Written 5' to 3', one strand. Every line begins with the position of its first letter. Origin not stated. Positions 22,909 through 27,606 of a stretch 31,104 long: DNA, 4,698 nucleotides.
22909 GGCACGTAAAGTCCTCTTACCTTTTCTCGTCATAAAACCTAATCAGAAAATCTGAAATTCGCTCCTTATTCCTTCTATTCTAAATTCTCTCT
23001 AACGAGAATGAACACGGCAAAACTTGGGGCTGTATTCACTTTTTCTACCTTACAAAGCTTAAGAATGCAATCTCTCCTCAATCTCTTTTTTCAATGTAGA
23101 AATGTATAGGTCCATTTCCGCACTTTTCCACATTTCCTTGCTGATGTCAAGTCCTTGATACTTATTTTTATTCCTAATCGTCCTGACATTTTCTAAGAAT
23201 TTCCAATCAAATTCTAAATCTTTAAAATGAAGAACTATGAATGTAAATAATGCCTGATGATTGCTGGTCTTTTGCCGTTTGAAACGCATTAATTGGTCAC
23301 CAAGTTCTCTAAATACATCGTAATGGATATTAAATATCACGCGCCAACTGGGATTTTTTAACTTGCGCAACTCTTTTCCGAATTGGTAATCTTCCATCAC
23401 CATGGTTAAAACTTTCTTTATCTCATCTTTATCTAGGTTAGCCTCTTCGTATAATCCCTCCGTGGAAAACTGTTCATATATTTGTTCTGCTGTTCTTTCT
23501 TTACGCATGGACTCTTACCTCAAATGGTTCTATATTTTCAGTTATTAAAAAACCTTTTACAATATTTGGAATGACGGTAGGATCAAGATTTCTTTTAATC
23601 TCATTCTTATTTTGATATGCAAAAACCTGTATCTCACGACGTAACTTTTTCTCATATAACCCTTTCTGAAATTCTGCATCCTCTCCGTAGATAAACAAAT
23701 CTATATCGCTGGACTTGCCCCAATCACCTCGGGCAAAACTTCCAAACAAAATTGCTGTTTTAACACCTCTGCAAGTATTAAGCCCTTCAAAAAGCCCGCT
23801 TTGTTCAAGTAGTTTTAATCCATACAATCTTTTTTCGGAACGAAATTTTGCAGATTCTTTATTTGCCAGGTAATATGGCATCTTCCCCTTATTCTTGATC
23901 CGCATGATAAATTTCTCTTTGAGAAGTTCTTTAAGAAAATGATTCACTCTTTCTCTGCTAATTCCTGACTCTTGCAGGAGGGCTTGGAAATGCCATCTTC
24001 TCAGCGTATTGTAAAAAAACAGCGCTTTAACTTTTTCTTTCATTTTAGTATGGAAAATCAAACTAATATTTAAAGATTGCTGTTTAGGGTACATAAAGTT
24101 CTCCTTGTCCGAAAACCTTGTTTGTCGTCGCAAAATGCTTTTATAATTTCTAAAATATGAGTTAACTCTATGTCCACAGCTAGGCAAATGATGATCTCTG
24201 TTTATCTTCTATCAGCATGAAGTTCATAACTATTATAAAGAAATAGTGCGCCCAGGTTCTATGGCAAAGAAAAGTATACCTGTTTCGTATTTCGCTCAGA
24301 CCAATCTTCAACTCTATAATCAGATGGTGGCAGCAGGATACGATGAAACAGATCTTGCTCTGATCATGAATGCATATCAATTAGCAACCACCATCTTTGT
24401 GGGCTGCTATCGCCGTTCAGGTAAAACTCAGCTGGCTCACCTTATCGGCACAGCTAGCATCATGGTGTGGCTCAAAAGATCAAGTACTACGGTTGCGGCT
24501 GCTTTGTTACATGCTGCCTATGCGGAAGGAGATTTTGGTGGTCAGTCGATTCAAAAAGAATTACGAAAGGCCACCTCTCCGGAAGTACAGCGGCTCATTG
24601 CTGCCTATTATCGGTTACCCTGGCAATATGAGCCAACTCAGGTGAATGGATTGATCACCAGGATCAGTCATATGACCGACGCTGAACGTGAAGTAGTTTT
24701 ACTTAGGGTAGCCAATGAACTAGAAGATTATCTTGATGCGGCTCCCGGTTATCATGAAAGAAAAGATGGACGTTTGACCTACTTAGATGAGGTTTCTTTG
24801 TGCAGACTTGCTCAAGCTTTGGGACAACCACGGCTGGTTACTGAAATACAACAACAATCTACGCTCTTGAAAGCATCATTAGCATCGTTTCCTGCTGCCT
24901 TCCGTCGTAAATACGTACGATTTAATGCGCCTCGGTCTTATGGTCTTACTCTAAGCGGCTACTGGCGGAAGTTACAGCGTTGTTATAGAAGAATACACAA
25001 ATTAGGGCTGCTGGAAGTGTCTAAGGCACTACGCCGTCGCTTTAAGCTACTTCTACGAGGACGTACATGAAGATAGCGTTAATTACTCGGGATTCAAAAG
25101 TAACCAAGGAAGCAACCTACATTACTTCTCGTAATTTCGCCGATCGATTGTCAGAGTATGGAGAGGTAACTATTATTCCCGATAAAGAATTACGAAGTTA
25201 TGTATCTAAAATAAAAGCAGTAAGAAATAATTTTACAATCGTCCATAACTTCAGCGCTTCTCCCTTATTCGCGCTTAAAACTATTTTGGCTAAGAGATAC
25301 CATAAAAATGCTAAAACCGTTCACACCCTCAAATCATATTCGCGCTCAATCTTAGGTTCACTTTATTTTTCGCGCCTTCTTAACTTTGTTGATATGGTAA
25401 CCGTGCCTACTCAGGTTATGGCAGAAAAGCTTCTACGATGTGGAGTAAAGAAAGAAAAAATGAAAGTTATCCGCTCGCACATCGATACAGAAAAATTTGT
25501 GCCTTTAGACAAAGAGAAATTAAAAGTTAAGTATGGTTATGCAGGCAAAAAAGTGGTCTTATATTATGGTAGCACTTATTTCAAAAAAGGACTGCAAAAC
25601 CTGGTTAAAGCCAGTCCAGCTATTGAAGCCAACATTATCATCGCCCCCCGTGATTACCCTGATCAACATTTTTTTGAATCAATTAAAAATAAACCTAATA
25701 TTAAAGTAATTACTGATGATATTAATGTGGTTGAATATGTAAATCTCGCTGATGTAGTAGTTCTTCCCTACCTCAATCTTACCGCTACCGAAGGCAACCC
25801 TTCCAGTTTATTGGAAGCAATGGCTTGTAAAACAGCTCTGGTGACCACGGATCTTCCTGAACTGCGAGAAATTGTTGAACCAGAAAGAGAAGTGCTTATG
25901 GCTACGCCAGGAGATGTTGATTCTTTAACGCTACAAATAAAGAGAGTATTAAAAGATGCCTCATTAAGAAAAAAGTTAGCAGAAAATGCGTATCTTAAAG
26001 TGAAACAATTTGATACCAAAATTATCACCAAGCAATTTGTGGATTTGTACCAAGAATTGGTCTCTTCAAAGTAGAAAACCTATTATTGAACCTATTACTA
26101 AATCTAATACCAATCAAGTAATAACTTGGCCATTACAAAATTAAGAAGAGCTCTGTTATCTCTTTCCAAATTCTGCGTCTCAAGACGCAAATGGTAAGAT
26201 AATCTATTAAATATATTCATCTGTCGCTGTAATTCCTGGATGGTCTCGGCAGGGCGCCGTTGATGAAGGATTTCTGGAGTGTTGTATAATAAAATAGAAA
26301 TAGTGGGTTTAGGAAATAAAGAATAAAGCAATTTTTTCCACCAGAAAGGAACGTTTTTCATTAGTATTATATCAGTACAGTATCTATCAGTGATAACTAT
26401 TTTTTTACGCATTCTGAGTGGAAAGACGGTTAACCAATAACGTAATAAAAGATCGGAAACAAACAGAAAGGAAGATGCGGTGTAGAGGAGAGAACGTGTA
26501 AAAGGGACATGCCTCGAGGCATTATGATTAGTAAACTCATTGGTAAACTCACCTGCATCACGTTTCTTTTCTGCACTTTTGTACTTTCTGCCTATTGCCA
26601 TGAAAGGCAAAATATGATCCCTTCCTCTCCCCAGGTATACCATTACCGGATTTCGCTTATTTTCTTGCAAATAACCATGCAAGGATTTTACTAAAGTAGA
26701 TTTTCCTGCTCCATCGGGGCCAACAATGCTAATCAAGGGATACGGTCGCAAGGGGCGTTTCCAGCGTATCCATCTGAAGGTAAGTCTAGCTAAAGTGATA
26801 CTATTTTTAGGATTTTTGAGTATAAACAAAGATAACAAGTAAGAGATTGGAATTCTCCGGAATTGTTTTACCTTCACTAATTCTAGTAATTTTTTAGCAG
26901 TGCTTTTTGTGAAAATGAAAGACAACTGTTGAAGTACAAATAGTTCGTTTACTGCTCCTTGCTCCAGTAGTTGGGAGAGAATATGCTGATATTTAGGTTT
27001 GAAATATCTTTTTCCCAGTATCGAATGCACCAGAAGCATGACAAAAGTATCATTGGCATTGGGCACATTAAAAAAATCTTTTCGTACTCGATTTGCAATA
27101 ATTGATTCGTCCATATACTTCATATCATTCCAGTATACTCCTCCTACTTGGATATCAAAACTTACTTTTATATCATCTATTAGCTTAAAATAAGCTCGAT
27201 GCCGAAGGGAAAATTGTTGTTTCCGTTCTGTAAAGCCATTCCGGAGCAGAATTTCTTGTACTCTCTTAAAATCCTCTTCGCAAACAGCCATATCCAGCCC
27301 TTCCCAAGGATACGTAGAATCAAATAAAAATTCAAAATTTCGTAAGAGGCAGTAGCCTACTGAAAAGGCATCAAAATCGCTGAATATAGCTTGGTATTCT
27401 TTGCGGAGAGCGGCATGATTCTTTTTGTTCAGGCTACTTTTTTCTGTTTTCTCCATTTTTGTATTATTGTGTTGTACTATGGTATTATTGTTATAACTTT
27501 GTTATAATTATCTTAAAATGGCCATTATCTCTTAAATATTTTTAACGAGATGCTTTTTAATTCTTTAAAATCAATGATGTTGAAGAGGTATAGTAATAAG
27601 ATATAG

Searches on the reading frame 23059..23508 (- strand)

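Call 6: search_protein_families(library=pfam, proteins=[window:23059-23508:-], max_evalue=0.001)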
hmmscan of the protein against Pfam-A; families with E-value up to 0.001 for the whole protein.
window:23059-23508:- (149 aa): 0 families

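Call 41: search_protein_families(library=pfam, proteins=[window:23059-23508:-], max_evalue=10)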
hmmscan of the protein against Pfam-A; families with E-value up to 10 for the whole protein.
window:23059-23508:- (149 aa): 1 family
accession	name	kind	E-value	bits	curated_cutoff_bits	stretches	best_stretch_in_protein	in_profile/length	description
PF23804.1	DUF7179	-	0.019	15.4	27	1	21-60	7-46/90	Family of unknown function (DUF7179)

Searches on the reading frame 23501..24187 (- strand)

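Call 6: search_protein_families(library=pfam, proteins=[window:23501-24187:-], max_evalue=0.001)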
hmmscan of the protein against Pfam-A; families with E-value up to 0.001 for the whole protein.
window:23501-24187:- (228 aa): 2 families
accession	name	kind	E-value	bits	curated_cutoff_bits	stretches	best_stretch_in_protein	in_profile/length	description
PF01909.29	NTP_transf_2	-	5.4e-11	43.2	21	1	141-186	13-58/93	Nucleotidyltransferase domain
PF18765.7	Polbeta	-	5.6e-10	39.7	26.9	1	140-194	11-72/93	Polymerase beta, Nucleotidyltransferase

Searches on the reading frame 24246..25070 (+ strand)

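Call 6: search_protein_families(library=pfam, proteins=[window:24246-25070:+], max_evalue=0.001)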
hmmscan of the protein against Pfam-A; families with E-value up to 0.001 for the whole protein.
window:24246-25070:+ (274 aa): 2 families
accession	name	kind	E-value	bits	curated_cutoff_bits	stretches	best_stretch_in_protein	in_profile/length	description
PF13328.12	HD_4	-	1.8e-07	31.4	27.2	1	43-123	1-76/156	HD domain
PF20680.3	DUF6817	-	0.00063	20.3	25.2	0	58-108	13-63/85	Domain of unknown function (DUF6817)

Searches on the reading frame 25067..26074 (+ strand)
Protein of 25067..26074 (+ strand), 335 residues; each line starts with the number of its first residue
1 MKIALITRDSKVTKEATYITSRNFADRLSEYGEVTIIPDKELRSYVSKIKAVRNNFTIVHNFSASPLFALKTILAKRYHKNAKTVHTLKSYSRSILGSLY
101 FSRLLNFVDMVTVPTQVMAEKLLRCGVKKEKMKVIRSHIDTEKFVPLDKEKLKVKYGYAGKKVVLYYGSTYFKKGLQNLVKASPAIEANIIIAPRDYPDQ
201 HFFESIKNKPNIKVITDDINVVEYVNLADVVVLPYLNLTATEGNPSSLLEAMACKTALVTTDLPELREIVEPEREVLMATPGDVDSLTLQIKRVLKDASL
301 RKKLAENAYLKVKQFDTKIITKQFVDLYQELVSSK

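Call 6: search_protein_families(library=pfam, proteins=[window:25067-26074:+], max_evalue=0.001)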
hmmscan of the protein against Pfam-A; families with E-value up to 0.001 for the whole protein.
window:25067-26074:+ (335 aa): 4 families
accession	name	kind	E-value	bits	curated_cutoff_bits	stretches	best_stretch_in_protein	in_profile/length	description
PF00534.26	Glycos_transf_1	-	1.2e-20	74.2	26.4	1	149-309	2-170/172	Glycosyl transferases group 1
PF13692.12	Glyco_trans_1_4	-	5.2e-18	66.1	27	1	162-297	2-142/142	Glycosyl transferases group 1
PF13439.12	Glyco_transf_4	-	3.4e-10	40.6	28.5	1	53-143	70-170/170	Glycosyltransferase Family 4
PF13524.12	Glyco_trans_1_2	-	3.4e-09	37.2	25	1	196-313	23-130/144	Glycosyl transferase-like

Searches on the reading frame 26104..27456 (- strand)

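Call 6: search_protein_families(library=pfam, proteins=[window:26104-27456:-], max_evalue=0.001)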
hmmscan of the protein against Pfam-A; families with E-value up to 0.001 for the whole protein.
window:26104-27456:- (450 aa): 4 families
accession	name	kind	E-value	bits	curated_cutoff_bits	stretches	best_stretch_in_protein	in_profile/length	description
PF02223.23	Thymidylate_kin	-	2.2e-06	27.9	27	0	246-273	3-29/185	Thymidylate kinase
PF00005.33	ABC_tran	-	0.0006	20.9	25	0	241-265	13-37/137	ABC transporter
PF13191.12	AAA_16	-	0.00084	20.3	32.6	0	238-292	24-73/167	AAA ATPase domain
PF03029.23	ATP_bind_1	-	0.00099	19.4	27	0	244-275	1-32/240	Conserved hypothetical ATP binding protein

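Call 88: search_protein_families(library=ncbifam, proteins=[window:26104-27456:-], max_evalue=0.001)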
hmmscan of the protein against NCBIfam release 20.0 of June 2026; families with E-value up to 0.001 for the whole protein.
window:26104-27456:- (450 aa): 3 families
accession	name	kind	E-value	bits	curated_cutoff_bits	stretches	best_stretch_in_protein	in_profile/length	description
NF010068.0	PRK13548.1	equivalog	2.1e-05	23.7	261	1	241-267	33-59/261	heme ABC transporter ATP-binding protein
TIGR00041.1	DTMP_kinase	equivalog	2.8e-05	23.9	83.25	0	241-269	6-34/196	dTMP kinase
NF010341.0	PRK13768.1-3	equivalog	0.00095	18.9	355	0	243-285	6-47/257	GTPase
